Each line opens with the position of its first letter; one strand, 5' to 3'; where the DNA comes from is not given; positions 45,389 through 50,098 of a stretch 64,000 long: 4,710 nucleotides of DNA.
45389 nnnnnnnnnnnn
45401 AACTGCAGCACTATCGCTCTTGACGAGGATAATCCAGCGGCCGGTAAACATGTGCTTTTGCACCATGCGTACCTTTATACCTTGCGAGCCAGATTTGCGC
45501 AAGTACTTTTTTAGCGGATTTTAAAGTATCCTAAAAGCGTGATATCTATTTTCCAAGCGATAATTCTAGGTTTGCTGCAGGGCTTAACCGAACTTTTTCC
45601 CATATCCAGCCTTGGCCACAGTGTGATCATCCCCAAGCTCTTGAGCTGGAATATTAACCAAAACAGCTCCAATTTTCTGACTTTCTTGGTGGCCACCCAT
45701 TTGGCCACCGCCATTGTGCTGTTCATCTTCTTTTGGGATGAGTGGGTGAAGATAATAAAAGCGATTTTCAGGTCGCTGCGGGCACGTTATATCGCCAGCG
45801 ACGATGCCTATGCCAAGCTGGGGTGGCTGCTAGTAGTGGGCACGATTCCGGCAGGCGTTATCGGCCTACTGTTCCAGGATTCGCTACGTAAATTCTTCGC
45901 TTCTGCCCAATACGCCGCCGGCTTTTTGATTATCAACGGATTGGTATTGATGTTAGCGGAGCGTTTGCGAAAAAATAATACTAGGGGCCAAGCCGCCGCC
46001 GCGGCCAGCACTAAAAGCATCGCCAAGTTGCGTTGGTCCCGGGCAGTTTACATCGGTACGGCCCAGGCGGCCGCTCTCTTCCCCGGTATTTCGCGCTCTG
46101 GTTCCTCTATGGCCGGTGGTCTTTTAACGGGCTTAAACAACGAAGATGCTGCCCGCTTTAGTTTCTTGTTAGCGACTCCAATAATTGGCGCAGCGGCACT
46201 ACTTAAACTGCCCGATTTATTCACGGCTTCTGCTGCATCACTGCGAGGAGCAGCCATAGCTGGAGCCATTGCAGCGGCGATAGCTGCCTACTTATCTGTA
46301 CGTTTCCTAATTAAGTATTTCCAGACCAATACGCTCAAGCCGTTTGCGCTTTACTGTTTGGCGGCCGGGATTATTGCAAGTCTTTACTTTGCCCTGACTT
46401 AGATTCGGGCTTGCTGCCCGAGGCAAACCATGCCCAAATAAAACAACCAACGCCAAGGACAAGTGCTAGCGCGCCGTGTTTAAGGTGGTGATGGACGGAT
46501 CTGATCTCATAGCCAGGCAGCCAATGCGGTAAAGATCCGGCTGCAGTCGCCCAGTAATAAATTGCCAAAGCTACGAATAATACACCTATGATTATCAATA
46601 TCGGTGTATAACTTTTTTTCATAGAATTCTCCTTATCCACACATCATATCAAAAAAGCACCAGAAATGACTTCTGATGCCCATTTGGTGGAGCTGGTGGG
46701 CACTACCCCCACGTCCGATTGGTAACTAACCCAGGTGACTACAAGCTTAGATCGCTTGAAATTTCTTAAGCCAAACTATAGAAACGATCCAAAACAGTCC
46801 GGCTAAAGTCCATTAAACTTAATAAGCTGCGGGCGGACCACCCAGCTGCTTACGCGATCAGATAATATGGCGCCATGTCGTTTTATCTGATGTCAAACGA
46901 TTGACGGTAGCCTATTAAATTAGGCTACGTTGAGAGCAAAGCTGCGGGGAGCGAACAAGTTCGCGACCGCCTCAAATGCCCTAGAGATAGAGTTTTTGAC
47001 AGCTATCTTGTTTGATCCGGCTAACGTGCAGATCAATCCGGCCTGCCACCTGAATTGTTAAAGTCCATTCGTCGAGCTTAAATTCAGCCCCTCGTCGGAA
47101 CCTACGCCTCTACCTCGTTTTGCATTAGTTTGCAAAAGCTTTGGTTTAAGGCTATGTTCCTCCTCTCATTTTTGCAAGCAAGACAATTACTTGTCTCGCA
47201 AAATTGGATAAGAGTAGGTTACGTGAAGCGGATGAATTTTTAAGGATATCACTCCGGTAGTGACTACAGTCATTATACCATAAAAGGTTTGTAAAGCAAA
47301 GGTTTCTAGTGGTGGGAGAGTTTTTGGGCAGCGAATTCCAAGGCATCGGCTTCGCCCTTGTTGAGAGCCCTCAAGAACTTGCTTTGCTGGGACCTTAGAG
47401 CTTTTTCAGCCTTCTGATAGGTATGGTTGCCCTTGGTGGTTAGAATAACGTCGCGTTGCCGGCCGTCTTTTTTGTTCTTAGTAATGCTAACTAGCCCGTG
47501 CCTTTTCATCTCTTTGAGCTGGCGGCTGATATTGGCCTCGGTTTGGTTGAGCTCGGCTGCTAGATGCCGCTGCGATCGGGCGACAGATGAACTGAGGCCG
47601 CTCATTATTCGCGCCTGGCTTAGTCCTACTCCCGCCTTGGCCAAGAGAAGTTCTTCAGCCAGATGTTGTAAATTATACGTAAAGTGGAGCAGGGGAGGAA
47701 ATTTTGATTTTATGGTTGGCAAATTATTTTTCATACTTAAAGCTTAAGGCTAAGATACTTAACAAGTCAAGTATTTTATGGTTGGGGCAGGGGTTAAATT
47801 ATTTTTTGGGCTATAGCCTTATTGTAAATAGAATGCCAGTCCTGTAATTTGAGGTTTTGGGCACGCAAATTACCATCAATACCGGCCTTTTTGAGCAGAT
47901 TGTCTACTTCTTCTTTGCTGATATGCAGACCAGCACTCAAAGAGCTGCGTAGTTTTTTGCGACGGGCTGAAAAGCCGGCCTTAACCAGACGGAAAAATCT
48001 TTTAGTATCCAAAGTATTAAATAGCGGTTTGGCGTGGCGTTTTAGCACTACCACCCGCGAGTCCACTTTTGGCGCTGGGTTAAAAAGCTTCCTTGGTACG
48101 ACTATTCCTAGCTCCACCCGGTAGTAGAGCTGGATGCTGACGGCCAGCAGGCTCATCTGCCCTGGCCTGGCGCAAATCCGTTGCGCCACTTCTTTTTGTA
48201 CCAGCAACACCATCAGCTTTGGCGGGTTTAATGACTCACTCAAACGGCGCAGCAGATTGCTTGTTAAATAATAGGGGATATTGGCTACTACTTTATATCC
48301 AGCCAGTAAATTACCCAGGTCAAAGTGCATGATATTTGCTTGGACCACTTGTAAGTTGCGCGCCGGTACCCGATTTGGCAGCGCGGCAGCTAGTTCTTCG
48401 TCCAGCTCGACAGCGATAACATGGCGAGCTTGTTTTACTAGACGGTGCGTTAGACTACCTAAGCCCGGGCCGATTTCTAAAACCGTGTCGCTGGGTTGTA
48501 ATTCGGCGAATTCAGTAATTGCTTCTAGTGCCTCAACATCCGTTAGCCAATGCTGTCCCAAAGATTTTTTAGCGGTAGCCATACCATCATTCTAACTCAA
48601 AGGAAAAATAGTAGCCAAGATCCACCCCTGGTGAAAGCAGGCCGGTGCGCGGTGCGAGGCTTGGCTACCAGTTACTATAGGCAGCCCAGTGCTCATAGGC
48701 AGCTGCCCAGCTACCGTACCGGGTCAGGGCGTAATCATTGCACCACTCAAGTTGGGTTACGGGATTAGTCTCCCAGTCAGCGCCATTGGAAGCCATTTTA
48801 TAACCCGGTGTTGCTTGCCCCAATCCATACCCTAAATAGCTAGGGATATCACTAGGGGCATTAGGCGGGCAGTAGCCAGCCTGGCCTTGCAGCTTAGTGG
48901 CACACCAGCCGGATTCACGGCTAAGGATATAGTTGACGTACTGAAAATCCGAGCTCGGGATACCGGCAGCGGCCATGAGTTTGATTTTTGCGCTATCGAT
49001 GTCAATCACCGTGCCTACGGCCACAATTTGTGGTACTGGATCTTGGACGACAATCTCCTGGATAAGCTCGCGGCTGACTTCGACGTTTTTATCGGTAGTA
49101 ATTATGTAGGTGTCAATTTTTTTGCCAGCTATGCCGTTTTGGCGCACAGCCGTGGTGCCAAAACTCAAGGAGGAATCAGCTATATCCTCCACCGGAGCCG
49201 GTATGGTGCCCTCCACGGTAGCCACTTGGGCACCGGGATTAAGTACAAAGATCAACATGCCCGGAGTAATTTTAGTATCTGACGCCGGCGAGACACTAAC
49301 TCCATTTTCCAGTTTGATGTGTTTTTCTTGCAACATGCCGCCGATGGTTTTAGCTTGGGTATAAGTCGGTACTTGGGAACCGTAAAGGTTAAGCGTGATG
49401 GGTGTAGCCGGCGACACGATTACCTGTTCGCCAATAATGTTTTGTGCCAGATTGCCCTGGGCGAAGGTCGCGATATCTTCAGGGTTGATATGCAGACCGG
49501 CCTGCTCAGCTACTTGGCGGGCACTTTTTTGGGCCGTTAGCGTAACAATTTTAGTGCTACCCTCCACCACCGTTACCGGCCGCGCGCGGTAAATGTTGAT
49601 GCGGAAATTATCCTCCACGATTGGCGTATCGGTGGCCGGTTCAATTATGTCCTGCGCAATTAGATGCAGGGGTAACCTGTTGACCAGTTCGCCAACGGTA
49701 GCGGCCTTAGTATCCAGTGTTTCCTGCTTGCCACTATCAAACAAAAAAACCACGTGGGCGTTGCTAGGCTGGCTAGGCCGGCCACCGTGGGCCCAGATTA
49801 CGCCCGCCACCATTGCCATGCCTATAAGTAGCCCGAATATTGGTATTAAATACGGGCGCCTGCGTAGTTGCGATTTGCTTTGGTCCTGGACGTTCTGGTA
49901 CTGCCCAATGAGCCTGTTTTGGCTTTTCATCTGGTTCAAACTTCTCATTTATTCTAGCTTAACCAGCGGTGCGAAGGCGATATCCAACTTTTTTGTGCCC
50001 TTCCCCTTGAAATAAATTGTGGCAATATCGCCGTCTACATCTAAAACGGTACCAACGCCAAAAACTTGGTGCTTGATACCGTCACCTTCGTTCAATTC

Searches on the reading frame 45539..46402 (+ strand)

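Call 11: search_protein_families(library=pfam, proteins=[window:45539-46402:+])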
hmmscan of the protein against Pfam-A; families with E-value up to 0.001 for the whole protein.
window:45539-46402:+ (287 aa): 1 family
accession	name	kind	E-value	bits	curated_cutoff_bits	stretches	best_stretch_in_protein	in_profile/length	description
PF02673.24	BacA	-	2.2e-74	250.9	33.4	1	7-279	1-257/257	Bacitracin resistance protein BacA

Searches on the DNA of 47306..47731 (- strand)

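Call 66: search_rna_families(sources=[L157, L170, L172, L132, L123, L127, L139, L150, L169, L179, L195, L134, L142, L161, L165, L186, L191, L198], threshold=gathering)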
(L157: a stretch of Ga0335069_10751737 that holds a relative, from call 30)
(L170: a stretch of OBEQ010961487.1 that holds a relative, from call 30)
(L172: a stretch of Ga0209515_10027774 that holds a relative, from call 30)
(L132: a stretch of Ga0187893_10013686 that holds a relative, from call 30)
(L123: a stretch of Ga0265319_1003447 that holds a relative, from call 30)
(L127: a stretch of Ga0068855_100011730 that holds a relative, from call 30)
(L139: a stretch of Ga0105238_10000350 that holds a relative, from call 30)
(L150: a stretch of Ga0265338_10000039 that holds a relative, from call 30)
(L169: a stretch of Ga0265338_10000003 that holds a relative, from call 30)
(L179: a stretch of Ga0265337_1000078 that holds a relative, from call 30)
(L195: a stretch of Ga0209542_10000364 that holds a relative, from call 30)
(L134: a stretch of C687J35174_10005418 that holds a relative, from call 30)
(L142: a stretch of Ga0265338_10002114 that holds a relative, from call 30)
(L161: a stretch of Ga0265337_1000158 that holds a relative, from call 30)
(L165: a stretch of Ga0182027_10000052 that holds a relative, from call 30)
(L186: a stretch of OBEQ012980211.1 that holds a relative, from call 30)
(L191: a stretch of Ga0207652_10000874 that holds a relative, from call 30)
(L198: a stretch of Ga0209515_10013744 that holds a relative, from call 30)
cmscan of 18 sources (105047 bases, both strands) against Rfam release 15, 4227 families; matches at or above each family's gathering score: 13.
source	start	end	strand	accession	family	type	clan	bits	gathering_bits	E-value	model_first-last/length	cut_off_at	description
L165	4142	4548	-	RF00023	tmRNA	Gene;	CL00001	110.3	47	5.3e-42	1-374/374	no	transfer-messenger RNA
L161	3503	3906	+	RF00023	tmRNA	Gene;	CL00001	102.7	47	8.8e-39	1-374/374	no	transfer-messenger RNA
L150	3666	4070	+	RF00023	tmRNA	Gene;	CL00001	101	47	4.5e-38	1-374/374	no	transfer-messenger RNA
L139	5682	6080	-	RF00023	tmRNA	Gene;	CL00001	98.9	47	3.4e-37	1-374/374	no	transfer-messenger RNA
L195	5657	6070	+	RF00023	tmRNA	Gene;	CL00001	96.7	47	2.9e-36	1-374/374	no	transfer-messenger RNA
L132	3460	3861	+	RF00023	tmRNA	Gene;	CL00001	96.1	47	5.5e-36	1-374/374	no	transfer-messenger RNA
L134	3475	3879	+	RF00023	tmRNA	Gene;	CL00001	92.7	47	1.4e-34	1-374/374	no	transfer-messenger RNA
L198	4975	5388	+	RF00023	tmRNA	Gene;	CL00001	84.8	47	3.1e-31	1-374/374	no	transfer-messenger RNA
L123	3464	3870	-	RF00023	tmRNA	Gene;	CL00001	84.4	47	4.4e-31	1-374/374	no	transfer-messenger RNA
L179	3515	3918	+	RF00023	tmRNA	Gene;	CL00001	83.8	47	8e-31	1-374/374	no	transfer-messenger RNA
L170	2970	3376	-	RF00023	tmRNA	Gene;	CL00001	78.8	47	1e-28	1-374/374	no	transfer-messenger RNA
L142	4848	5249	-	RF00023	tmRNA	Gene;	CL00001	74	47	1.1e-26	1-374/374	no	transfer-messenger RNA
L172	1570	1974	-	RF00023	tmRNA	Gene;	CL00001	67.3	47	7.6e-24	1-374/374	no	transfer-messenger RNA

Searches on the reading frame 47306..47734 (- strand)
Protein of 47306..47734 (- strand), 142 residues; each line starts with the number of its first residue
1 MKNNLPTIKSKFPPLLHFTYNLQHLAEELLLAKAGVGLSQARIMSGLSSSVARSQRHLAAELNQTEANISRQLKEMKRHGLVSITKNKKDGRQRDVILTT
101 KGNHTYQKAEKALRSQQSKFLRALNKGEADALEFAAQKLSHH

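Call 11: search_protein_families(library=pfam, proteins=[window:47306-47734:-])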
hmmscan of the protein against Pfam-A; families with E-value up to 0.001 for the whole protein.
window:47306-47734:- (142 aa): 7 families
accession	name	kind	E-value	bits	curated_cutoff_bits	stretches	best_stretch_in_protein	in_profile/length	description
PF12802.13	MarR_2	-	9e-09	35.8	27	1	35-93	2-61/61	MarR family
PF13601.12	HTH_34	-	6e-07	30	27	1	43-115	5-78/80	Winged helix DNA-binding domain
PF25212.1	HVO_A0114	-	4.2e-05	23.7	27.6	1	43-95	27-76/84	HVO_A0114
PF01047.28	MarR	-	4.5e-05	23.7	24.6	1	39-93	4-58/59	MarR family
PF13545.12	HTH_Crp_2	-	8.9e-05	22.8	27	1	48-87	18-56/70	Crp-like helix-turn-helix domain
PF13463.12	HTH_27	-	0.00035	21.2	22.2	1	55-102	21-68/68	Winged helix DNA-binding domain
PF01022.26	HTH_5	-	0.00044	20.5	22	0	42-83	6-46/47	Bacterial regulatory protein, arsR family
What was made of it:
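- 47306..47734 (-): marR gene (142 aa, MarR-family winged helix). Pfam MarR_2 9e-9 and MarR 4.5e-5 (call 11).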

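Call 12: find_encoding_contigs(protein=window:47306-47734:-, flank=10000, max_places=10)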
Protein window:47306-47734:- (142 aa): 22 contigs read that carry it; 5 places shown.
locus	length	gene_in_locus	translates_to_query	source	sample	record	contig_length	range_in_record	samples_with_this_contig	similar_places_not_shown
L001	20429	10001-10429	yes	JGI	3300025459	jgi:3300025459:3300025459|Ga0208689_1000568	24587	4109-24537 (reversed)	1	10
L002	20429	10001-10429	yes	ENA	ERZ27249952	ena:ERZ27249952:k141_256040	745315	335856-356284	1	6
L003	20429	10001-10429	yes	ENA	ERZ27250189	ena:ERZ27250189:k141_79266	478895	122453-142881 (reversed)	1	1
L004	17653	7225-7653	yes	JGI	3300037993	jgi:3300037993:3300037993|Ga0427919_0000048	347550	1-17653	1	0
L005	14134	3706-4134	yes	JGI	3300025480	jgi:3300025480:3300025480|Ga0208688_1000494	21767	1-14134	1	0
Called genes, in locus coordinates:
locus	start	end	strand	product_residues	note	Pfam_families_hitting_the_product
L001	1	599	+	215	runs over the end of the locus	?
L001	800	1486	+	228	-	-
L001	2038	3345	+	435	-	PF00162:PGK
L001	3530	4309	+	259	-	PF00121:TIM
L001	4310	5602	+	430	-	-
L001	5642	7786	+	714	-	PF00580:UvrD-helicase, PF13245:AAA_19, PF13604:AAA_30 (faint), PF01443:Viral_helicase1 (faint), PF13361:UvrD_C, PF13538:UvrD_C_2, PF21196:PcrA_UvrD_tudor (weak)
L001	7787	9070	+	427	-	PF03990:DUF348 (faint), PF07501:G5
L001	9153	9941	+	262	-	PF00398:RrnaAD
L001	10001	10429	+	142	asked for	PF12802:MarR_2, PF13601:HTH_34 (weak)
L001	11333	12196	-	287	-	PF02673:BacA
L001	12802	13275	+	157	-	-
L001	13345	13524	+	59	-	-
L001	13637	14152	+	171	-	PF00293:NUDIX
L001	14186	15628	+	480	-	PF00133:tRNA-synt_1, PF01406:tRNA-synt_1e (weak), PF09334:tRNA-synt_1g, PF00133:tRNA-synt_1, PF01406:tRNA-synt_1e (weak)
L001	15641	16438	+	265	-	PF01026:TatD_DNase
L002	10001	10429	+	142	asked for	PF12802:MarR_2, PF13601:HTH_34 (weak)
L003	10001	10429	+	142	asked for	PF12802:MarR_2, PF13601:HTH_34 (weak)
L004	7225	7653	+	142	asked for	PF12802:MarR_2, PF13601:HTH_34 (weak)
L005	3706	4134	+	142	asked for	PF12802:MarR_2, PF13601:HTH_34 (weak)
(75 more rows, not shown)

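Call 26: search_solved_structures(query=window:47306-47734:-, max_evalue=0.01, show_alignments=2)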
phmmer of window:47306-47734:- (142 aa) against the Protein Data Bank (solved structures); distinct sequences matched with E-value up to 0.01: 6.
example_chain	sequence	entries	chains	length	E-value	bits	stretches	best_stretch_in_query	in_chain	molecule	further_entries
3nrv_A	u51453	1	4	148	3.1e-06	30.7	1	31-139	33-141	Putative transcriptional regulator (MarR/EmrR family)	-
3bja_A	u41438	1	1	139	0.00061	23.3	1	36-120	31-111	Transcriptional regulator, MarR family, putative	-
3bj6_A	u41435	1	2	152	0.00078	23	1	31-105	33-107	Transcriptional regulator, MarR family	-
6c28_A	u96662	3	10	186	0.001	22.6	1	27-132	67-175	Transcriptional regulator, MarR family | CouR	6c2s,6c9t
4fx0_A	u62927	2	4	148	0.0021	21.6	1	48-120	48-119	PROBABLE TRANSCRIPTIONAL REPRESSOR PROTEIN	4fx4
6cda_A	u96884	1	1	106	0.0046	20.5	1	33-92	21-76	ArsR family transcriptional regulator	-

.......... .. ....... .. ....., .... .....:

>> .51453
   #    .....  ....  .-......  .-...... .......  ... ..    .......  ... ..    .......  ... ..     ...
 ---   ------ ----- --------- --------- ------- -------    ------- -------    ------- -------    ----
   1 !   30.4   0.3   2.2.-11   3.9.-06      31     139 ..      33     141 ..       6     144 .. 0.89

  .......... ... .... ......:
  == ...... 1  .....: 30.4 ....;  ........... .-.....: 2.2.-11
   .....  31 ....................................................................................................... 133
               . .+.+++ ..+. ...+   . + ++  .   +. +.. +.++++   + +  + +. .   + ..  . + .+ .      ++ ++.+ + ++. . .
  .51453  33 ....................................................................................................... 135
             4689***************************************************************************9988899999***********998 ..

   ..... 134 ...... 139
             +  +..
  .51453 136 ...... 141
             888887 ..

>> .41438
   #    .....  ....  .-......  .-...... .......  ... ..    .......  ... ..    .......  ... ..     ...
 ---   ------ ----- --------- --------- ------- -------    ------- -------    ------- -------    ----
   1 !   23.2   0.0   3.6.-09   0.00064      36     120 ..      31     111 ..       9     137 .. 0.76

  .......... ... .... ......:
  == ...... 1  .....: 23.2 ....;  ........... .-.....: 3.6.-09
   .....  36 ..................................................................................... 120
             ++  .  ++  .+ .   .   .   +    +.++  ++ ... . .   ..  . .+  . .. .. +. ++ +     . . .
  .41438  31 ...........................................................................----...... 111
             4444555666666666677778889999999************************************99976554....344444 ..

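Call 30: find_related_loci(query=A1, collection=metagenome_contigs, flank=3000)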
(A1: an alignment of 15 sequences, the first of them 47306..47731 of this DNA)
Query A1 (141 aa) in metagenome_contigs; peptide patterns used: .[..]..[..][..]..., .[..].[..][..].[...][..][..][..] (x = any residue, [..] = any of these).
598 stretches matched a pattern (row limit reached: there are more); 386 encode a relative of the query (tblastn E <= 1e-3); the best 80 are kept; 80 distinct loci.
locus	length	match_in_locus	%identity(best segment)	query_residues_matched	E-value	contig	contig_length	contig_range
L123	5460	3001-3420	78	1-140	2e-71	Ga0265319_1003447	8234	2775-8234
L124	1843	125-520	77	8-139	1e-67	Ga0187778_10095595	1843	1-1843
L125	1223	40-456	76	1-139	2e-66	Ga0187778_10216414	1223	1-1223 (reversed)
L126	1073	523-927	65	5-139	2e-57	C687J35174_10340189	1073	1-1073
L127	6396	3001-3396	67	8-139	4e-54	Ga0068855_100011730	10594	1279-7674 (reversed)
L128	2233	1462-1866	65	5-139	1e-54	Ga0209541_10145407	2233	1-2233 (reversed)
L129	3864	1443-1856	66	3-139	9e-54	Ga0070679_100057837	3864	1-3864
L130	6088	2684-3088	64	5-139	5e-53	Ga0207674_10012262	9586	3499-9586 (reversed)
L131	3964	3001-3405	64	5-139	4e-53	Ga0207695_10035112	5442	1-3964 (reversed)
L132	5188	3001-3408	64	8-141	1e-52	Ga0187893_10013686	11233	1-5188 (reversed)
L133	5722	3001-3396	65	8-139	2e-51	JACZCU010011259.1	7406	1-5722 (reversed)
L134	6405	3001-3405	63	5-139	9e-52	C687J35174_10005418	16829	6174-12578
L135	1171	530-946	62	1-139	1e-53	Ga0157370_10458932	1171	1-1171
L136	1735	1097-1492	66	8-139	7e-52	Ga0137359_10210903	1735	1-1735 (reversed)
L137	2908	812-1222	61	3-139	4e-51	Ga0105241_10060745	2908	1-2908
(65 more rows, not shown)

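Call 52: search_solved_structures(query=A1, max_evalue=0.001)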
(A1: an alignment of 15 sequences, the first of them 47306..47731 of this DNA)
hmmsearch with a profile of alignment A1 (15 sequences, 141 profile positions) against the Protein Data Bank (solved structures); distinct sequences matched with E-value up to 0.001: 118 (the best 60 are shown).
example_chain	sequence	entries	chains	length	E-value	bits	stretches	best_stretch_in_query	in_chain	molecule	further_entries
3nrv_A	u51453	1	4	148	3.6e-19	72.3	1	9-139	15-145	Putative transcriptional regulator (MarR/EmrR family)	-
5fb2_A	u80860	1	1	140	1.7e-15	60.3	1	6-138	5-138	MarR family regulatory protein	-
4l9j_A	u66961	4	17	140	2e-15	60.1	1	6-138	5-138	MepR | MarR family regulatory protein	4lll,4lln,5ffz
4l9t_A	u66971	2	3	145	2.1e-15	60.1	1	6-139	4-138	MepR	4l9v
3eco_A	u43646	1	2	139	2.5e-15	59.9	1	6-138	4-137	MepR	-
5ffx_A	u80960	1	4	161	4.6e-15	59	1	6-138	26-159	MarR family regulatory protein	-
5f6f_A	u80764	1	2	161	4.7e-15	58.9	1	6-138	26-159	MarR family regulatory protein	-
4ld5_A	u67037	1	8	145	5e-15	58.9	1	7-139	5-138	MepR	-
4l9n_A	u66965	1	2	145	6.8e-15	58.4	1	6-139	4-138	MepR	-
6c28_A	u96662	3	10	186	3.8e-13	52.8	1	35-136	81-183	Transcriptional regulator, MarR family | CouR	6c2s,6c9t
4xrf_A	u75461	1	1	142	5.8e-13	52.2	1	11-140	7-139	Transcriptional regulator, MarR family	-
3s2w_A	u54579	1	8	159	1.4e-12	50.9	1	29-136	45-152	Transcriptional regulator, MarR family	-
5hli_A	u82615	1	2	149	1.3e-11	47.8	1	28-137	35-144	MarR family transcriptional regulator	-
4hbl_A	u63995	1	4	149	1.6e-11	47.5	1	28-137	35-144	Transcriptional regulator, MarR family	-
3jw4_A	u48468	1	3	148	1.9e-11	47.3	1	7-136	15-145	Transcriptional regulator, MarR/EmrR family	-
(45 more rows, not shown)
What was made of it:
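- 47306..47734 (-): Profile against PDB: 3nrv 3.6e-19, MepR about 2e-15 (call 52).
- On MarR family regulator with autoregulatory operator: The A1 profile hits solved MarR proteins over nearly the full length (3nrv 3.6e-19; call 52).
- On AdcR/ZitR zinc-sensing MarR subgroup: ZitR/AdcR chains score E of about 1e-7, far behind generic MarRs (call 52).
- Closest known: MarR-family autoregulated repressors. Same: It is a small winged-helix protein that presumably acts as a dimer (Pfam MarR/MarR_2; best PDB profile hits 3nrv and MepR; calls 11, 52).
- Closest known: SlyA/RovA-type MarR regulators. Same: SlyA chains appear among the PDB profile hits at about 1e-8 (call 52).
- The protein is a bona fide MarR (calls 11, 52).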

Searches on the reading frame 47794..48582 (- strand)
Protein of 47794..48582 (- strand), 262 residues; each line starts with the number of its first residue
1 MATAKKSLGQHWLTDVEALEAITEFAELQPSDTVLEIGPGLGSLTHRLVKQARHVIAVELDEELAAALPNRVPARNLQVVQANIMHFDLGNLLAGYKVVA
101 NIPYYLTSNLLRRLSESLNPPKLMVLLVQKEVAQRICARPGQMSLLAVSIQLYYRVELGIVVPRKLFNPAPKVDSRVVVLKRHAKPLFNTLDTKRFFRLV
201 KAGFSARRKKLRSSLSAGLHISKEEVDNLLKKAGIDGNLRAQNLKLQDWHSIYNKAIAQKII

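Call 11: search_protein_families(library=pfam, proteins=[window:47794-48582:-])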
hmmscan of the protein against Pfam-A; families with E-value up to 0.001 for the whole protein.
window:47794-48582:- (262 aa): 5 families
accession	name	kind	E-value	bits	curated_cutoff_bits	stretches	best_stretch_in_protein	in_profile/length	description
PF00398.26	RrnaAD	-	8.5e-59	199.2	24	1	3-255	3-260/263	Ribosomal RNA adenine dimethylase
PF13649.12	Methyltransf_25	-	6.9e-05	23.9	27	1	34-89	1-60/97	Methyltransferase domain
PF01135.25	PCMT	-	0.00029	21.1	20.3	1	21-84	64-125/210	Protein-L-isoaspartate(D-aspartate) O-methyltransferase (PCMT)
PF02353.26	CMAS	-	0.00029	20.7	27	0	19-78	51-111/273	Mycolic acid cyclopropane synthetase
PF08241.18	Methyltransf_11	-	0.0008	20.4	21.2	0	35-88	1-55/95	Methyltransferase domain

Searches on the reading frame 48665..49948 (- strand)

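Call 11: search_protein_families(library=pfam, proteins=[window:48665-49948:-])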
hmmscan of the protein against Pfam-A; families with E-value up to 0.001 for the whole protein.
window:48665-49948:- (427 aa): 2 families
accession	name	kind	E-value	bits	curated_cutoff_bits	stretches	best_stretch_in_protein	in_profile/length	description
PF07501.17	G5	-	4.2e-16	59.4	23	1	243-313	4-74/75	G5 domain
PF03990.20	DUF348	-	7.4e-10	38.8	24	0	186-224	3-41/41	G5-linked-Ubiquitin-like domain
